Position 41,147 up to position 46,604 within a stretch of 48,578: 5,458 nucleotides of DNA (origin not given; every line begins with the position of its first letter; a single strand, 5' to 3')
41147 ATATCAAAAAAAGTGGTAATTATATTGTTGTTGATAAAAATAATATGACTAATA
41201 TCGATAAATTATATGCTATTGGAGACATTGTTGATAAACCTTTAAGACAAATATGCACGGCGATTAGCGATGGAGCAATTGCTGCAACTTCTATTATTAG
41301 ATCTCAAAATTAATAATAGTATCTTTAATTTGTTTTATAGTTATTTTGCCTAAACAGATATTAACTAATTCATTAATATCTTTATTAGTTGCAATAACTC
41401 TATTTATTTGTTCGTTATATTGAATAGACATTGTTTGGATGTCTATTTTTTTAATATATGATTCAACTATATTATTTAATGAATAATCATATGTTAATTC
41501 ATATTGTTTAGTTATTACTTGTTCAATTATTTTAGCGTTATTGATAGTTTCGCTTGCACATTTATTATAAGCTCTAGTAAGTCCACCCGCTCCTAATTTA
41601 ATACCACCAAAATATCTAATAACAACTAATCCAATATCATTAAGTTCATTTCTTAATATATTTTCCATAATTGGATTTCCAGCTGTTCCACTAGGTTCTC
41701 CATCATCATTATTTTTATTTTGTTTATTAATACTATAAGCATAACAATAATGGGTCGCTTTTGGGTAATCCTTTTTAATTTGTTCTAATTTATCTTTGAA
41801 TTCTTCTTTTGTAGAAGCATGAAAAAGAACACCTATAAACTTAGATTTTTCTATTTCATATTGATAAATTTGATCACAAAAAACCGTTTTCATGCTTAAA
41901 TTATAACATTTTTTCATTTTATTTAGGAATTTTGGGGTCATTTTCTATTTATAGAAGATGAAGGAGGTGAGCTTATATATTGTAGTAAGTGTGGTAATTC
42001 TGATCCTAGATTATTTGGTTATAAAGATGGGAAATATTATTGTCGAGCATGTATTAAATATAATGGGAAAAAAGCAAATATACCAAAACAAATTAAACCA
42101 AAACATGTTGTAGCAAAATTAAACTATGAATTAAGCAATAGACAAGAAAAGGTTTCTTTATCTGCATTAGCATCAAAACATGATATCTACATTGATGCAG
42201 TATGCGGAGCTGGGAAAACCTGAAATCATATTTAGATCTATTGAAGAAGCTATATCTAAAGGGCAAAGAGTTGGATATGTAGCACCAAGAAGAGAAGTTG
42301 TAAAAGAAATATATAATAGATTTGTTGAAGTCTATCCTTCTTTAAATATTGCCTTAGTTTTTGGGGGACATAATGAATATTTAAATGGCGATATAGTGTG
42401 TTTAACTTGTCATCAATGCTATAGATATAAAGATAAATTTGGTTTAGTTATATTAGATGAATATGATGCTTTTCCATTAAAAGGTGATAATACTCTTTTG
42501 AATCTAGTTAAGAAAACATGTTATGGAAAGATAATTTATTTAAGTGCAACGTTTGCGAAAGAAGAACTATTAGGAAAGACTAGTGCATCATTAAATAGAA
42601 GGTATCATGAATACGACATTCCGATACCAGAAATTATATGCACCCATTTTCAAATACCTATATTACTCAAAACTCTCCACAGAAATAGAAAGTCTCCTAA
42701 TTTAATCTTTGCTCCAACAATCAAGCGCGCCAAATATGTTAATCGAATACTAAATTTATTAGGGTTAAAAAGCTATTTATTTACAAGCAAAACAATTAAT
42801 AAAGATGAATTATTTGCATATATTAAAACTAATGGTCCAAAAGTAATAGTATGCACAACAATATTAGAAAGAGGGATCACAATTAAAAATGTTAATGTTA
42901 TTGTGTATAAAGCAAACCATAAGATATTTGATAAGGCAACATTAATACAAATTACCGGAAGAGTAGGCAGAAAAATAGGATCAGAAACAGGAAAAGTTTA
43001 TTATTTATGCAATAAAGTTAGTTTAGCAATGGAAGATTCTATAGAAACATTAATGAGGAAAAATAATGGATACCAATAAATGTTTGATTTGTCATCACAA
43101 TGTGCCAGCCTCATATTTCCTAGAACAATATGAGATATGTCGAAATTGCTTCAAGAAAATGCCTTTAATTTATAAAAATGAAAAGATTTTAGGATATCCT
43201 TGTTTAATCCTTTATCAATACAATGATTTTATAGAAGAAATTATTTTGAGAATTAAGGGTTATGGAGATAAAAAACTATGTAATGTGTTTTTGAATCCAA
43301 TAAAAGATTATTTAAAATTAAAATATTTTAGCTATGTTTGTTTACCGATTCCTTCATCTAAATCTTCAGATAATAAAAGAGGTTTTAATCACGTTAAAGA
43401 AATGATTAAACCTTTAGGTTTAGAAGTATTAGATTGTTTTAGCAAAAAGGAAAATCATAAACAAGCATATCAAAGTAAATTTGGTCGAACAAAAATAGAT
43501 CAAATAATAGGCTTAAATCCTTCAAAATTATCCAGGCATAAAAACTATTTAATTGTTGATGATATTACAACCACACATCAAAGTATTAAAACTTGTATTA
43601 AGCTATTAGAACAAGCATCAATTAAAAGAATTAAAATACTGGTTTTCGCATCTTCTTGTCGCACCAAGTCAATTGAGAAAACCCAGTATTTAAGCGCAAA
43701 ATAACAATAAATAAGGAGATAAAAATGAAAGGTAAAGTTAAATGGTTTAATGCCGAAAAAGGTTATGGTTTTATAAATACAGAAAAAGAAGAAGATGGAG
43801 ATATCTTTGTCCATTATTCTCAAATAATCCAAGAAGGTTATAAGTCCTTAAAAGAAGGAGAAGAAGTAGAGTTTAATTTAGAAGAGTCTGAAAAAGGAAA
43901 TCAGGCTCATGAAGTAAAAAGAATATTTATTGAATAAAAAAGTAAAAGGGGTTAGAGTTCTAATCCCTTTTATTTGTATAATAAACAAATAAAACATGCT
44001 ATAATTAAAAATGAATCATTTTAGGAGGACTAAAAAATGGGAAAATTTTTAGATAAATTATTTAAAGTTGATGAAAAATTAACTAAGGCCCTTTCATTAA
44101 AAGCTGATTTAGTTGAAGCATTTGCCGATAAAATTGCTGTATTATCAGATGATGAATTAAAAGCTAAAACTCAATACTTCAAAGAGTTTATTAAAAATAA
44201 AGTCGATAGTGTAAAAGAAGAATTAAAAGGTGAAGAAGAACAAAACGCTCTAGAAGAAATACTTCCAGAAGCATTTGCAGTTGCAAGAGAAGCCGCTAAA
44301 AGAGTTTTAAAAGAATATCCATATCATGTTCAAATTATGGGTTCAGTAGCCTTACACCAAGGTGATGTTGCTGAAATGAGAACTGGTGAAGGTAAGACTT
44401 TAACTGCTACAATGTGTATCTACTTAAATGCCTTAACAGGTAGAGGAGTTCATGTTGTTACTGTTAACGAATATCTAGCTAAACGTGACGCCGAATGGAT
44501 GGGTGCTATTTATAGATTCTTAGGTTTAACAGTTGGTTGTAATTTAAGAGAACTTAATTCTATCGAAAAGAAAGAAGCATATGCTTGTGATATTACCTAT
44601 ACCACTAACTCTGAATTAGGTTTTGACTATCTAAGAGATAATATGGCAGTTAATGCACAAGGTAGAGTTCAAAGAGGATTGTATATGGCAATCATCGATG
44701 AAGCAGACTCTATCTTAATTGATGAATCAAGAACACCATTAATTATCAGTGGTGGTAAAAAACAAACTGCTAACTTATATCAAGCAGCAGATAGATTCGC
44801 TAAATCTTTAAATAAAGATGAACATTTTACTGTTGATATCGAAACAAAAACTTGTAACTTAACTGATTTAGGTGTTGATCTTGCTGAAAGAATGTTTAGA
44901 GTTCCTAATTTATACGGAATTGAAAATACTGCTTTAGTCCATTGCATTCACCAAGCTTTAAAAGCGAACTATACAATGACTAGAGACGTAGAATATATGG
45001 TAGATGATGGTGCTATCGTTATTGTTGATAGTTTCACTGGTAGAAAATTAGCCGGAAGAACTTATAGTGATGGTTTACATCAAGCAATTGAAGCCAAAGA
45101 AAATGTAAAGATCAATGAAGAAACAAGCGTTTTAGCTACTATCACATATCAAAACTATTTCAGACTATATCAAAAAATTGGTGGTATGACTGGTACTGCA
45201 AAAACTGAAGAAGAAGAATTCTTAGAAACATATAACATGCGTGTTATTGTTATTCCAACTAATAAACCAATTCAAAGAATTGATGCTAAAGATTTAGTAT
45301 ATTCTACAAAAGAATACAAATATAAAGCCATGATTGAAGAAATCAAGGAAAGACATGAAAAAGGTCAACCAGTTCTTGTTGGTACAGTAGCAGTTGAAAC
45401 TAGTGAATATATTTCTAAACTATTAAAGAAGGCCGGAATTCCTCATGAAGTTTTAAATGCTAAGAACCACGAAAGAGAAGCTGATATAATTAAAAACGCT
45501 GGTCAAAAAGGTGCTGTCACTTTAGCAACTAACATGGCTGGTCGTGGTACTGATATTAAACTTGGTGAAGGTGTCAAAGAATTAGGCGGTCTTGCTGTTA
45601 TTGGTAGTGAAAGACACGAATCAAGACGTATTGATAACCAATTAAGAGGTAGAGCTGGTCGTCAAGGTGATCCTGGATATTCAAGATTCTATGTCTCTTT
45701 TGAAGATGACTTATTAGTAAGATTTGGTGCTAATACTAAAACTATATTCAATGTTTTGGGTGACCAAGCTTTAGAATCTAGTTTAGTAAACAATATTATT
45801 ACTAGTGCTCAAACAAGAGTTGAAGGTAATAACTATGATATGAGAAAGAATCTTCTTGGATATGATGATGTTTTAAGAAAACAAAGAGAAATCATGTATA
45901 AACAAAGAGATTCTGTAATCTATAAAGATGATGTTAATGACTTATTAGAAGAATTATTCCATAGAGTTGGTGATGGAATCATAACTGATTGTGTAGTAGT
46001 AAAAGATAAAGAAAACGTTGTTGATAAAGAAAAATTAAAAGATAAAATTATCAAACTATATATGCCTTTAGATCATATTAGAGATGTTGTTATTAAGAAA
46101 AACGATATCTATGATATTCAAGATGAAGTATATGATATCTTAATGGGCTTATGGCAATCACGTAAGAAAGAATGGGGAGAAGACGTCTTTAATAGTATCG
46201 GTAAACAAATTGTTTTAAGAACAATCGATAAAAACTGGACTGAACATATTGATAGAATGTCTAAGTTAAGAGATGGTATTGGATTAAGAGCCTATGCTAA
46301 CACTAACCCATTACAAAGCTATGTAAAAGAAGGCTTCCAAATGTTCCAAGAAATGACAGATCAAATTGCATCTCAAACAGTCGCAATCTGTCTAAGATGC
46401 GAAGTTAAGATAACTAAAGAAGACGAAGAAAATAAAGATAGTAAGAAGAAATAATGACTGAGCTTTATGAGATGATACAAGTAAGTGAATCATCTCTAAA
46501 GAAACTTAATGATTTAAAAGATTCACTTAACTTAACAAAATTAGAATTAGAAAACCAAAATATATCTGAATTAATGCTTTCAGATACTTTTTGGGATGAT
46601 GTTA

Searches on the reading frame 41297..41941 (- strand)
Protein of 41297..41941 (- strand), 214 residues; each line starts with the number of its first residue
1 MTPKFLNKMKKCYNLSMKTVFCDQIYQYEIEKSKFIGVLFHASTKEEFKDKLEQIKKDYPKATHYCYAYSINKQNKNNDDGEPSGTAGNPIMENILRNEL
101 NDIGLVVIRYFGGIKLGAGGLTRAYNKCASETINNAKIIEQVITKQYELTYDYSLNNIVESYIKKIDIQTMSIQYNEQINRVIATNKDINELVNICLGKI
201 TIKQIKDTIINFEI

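Call 63: search_protein_families(library=pfam, proteins=[window:41297-41941:-], max_evalue=0.000001)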
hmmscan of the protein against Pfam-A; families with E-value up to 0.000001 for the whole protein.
window:41297-41941:- (214 aa): 1 family
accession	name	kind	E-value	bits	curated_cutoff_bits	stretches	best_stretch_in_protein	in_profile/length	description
PF01205.25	UPF0029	-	4.9e-36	123.4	27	1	32-133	2-107/107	Uncharacterized protein family UPF0029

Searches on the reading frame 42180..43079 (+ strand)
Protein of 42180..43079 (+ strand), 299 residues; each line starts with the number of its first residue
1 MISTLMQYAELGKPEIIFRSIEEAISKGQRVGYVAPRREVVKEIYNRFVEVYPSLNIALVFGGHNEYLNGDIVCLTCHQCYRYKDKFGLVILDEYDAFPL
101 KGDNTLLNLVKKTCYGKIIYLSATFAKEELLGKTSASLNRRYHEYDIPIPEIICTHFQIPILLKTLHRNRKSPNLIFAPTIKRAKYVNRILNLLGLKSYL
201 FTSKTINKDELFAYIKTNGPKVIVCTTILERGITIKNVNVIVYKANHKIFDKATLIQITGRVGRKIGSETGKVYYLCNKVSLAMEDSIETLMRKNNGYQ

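Call 77: search_protein_families(library=pfam, proteins=[window:42180-43079:+], max_evalue=0.001)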
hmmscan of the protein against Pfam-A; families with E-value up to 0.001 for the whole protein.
window:42180-43079:+ (299 aa): 2 families
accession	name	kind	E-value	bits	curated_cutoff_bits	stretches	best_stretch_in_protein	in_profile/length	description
PF00271.37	Helicase_C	-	1.2e-12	48.5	23.5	1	161-264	5-108/110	Helicase conserved C-terminal domain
PF00270.35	DEAD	-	3.5e-09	37.1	26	1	12-127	26-162/167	DEAD/DEAH box helicase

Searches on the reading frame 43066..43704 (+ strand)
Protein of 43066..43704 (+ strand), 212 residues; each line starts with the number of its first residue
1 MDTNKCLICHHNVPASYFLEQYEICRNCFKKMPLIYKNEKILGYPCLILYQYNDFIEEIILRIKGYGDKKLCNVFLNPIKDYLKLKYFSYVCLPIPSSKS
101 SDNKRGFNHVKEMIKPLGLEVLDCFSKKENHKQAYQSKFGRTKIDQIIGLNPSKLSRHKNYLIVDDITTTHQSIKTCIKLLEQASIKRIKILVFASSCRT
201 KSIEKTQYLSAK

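Call 77: search_protein_families(library=pfam, proteins=[window:43066-43704:+], max_evalue=0.001)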
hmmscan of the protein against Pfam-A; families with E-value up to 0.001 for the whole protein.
window:43066-43704:+ (212 aa): 1 family
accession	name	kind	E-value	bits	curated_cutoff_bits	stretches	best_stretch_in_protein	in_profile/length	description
PF00156.33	Pribosyltran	-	1.8e-06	27.8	26.3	1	105-196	39-125/158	Phosphoribosyl transferase domain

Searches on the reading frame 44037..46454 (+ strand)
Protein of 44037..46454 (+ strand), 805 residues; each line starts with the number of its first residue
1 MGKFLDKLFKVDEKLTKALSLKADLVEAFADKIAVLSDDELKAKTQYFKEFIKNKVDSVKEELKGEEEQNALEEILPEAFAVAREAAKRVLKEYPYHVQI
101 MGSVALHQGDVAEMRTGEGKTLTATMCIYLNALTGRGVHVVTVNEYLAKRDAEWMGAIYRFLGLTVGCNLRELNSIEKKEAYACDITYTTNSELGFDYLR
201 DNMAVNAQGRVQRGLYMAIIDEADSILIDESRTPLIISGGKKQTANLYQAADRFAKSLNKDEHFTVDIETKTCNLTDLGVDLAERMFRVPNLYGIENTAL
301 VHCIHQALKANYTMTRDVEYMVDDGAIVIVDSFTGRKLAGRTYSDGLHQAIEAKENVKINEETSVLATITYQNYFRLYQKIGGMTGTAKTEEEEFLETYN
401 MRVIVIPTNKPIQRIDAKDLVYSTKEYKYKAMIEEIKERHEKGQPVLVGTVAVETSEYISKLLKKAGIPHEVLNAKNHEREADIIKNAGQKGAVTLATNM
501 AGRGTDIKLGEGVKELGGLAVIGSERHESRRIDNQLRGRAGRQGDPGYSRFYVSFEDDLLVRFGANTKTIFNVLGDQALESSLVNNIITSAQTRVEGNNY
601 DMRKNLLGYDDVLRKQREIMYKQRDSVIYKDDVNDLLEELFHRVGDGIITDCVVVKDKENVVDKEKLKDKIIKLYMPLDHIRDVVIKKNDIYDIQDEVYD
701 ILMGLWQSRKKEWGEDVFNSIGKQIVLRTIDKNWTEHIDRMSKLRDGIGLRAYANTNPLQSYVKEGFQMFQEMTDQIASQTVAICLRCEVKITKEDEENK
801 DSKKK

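Call 77: search_protein_families(library=pfam, proteins=[window:44037-46454:+], max_evalue=0.001)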
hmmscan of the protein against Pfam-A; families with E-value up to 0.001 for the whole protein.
window:44037-46454:+ (805 aa): 6 families
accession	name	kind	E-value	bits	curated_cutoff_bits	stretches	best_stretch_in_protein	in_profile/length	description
PF07517.20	SecA_DEAD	-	6.8e-118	393.6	24.6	1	9-395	5-289/290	SecA DEAD-like domain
PF21090.3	P-loop_SecA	-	4e-75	252.4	27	2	411-511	1-101/205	SecA P-loop domain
PF07516.18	SecA_SW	-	2.9e-52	178.1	26.7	1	579-788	2-199/200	SecA Wing and Scaffold domain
PF01043.26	SecA_PP_bind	-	1.7e-37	128.8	23.5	1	244-352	2-110/110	SecA preprotein cross-linking domain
PF00271.37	Helicase_C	-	8.9e-05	23.1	23.5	1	428-544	2-110/110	Helicase conserved C-terminal domain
PF00270.35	DEAD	-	0.00019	21.7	26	1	111-229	18-132/167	DEAD/DEAH box helicase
